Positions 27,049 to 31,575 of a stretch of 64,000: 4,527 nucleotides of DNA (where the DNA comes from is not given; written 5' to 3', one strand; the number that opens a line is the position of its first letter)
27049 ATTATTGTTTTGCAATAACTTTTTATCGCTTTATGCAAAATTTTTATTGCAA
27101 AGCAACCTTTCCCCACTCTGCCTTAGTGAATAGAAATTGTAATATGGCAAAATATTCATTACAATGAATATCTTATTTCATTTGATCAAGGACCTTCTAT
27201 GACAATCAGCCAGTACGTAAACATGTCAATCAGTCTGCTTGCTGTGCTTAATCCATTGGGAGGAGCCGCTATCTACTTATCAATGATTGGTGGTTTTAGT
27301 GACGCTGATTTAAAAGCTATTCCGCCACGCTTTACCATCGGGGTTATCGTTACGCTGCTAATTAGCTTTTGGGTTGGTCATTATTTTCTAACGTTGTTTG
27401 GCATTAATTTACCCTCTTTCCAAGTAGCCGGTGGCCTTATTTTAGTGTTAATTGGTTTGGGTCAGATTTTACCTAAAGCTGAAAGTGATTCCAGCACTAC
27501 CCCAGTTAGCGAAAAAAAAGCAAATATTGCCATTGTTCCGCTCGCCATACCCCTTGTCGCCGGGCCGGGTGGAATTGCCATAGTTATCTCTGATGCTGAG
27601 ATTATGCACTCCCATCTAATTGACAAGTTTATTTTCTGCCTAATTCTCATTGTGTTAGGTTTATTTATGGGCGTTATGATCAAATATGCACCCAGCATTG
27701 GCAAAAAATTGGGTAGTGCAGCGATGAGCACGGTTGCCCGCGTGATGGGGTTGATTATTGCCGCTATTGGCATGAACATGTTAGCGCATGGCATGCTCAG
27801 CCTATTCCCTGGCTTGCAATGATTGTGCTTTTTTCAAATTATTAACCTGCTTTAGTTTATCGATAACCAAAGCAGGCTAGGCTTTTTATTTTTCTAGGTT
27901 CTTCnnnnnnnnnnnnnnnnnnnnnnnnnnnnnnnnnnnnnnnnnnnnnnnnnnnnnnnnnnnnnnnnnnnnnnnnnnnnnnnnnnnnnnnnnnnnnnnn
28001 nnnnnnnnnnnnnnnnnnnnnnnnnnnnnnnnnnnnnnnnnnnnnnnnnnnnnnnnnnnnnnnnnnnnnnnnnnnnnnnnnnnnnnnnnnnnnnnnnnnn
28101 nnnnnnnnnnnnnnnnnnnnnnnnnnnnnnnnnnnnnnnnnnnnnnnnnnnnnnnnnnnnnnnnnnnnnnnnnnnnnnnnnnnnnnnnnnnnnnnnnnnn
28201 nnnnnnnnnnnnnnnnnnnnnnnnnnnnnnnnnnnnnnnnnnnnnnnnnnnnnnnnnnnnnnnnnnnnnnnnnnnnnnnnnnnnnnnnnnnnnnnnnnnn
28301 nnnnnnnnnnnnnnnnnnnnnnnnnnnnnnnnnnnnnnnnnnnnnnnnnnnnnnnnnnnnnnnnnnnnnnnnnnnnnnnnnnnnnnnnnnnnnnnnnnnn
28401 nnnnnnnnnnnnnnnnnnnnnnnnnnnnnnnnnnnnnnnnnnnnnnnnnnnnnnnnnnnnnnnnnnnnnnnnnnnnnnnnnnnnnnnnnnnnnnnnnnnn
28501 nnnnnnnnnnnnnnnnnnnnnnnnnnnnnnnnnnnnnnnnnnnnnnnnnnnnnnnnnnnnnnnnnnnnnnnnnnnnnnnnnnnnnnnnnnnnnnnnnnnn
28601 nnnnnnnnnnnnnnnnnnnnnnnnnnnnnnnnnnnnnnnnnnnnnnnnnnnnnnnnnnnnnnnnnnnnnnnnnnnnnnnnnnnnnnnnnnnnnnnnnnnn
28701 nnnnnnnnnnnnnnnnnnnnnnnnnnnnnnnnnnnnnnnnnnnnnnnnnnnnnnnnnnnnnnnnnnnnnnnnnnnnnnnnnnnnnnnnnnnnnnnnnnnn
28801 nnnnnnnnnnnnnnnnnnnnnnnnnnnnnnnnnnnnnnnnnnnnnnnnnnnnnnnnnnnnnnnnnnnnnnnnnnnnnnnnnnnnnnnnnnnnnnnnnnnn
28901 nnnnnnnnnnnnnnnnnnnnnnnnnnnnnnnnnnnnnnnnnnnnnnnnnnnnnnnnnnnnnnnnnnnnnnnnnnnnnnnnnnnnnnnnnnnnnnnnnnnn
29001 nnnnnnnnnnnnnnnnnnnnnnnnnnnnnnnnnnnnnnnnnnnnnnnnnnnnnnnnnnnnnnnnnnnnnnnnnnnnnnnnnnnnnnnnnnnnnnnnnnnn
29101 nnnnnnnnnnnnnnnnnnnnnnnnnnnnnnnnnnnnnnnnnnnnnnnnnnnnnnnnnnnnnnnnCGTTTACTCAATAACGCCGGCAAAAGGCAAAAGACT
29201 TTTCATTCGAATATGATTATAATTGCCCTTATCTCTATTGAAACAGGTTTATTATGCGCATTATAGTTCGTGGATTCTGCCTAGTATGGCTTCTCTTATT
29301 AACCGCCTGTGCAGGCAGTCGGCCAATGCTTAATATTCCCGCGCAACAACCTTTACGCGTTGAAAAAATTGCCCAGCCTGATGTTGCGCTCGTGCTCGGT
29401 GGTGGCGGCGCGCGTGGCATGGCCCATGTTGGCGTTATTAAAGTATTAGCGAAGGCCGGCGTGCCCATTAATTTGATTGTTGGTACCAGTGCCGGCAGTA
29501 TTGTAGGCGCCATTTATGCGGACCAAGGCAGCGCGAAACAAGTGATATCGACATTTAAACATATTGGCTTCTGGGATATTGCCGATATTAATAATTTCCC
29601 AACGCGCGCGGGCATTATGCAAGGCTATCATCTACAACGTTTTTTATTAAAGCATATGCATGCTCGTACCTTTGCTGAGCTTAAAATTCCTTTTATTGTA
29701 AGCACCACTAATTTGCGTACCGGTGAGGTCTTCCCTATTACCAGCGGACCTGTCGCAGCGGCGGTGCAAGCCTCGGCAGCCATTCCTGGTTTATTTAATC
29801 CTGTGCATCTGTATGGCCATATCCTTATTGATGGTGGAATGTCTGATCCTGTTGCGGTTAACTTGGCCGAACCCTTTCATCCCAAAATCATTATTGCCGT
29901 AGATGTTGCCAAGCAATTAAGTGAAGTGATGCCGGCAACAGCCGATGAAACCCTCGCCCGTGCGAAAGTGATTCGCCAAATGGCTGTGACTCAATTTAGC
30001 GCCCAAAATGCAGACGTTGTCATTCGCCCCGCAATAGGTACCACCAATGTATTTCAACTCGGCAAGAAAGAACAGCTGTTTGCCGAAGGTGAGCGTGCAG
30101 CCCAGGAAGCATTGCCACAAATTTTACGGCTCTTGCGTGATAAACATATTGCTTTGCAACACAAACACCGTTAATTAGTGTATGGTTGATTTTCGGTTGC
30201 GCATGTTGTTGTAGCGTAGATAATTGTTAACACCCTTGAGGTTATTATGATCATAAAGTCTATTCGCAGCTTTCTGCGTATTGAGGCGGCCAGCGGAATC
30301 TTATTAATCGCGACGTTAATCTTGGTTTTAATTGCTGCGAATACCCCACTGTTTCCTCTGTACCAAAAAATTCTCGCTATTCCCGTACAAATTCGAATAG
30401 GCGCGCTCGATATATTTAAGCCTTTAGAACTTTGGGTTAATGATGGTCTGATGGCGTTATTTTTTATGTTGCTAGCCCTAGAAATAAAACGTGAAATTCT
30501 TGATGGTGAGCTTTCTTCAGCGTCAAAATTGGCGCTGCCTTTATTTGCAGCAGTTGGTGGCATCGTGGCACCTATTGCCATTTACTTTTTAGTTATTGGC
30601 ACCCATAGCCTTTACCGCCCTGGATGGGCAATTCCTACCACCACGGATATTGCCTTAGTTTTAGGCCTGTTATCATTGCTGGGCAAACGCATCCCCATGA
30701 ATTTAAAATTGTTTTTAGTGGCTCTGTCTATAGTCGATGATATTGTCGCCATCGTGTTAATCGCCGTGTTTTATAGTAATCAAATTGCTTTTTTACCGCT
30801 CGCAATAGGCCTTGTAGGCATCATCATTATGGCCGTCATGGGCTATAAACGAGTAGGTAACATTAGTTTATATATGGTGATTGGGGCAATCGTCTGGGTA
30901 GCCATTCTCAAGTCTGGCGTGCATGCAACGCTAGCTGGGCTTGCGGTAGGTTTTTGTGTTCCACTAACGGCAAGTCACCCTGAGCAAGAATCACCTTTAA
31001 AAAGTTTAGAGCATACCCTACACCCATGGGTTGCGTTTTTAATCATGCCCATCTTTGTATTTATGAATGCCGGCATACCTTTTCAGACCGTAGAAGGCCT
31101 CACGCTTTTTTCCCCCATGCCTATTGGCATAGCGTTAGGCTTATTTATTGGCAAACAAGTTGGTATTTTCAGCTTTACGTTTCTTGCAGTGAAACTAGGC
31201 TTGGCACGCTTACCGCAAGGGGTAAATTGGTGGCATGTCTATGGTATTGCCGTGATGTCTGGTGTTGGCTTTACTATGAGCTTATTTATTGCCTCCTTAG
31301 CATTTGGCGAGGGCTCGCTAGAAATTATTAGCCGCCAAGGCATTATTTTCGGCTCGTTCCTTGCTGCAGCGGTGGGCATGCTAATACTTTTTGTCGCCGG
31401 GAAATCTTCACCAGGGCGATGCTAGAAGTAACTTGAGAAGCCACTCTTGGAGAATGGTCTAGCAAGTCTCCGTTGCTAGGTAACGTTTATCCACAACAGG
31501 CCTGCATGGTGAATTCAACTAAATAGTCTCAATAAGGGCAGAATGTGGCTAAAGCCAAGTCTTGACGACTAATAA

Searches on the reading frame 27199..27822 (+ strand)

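Call 43: search_protein_families(library=pfam, proteins=[window:27199-27822:+], max_evalue=0.00001)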
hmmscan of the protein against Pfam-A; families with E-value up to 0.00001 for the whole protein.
window:27199-27822:+ (207 aa): 1 family
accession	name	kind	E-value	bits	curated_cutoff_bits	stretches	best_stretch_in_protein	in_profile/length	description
PF01914.23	MarC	-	4e-40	137.9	23.9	1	4-202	2-202/203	MarC family integral membrane protein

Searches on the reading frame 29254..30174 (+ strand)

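Call 43: search_protein_families(library=pfam, proteins=[window:29254-30174:+], max_evalue=0.00001)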
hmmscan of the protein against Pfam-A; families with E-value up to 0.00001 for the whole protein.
window:29254-30174:+ (306 aa): 1 family
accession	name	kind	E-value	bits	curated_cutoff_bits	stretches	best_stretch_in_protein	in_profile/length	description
PF01734.28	Patatin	-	2.9e-32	112.8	27.7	1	46-204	1-189/191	Patatin-like phospholipase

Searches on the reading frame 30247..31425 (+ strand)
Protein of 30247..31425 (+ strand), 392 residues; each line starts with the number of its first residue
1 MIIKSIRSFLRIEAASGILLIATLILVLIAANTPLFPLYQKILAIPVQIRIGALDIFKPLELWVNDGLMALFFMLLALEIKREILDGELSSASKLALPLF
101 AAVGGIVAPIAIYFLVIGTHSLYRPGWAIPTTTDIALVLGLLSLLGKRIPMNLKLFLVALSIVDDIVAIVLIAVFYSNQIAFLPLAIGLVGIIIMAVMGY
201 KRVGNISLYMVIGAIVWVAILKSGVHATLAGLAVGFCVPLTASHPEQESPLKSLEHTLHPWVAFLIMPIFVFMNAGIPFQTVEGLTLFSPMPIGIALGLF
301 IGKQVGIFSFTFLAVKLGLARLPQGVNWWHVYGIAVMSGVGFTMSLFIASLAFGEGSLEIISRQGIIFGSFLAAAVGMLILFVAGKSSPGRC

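Call 43: search_protein_families(library=pfam, proteins=[window:30247-31425:+], max_evalue=0.00001)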
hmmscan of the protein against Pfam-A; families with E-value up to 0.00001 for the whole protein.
window:30247-31425:+ (392 aa): 1 family
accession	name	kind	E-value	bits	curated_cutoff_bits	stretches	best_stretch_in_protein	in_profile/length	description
PF06965.17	Na_H_antiport_1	-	3.2e-132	441.4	23.5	1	8-381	2-374/374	Na+/H+ antiporter 1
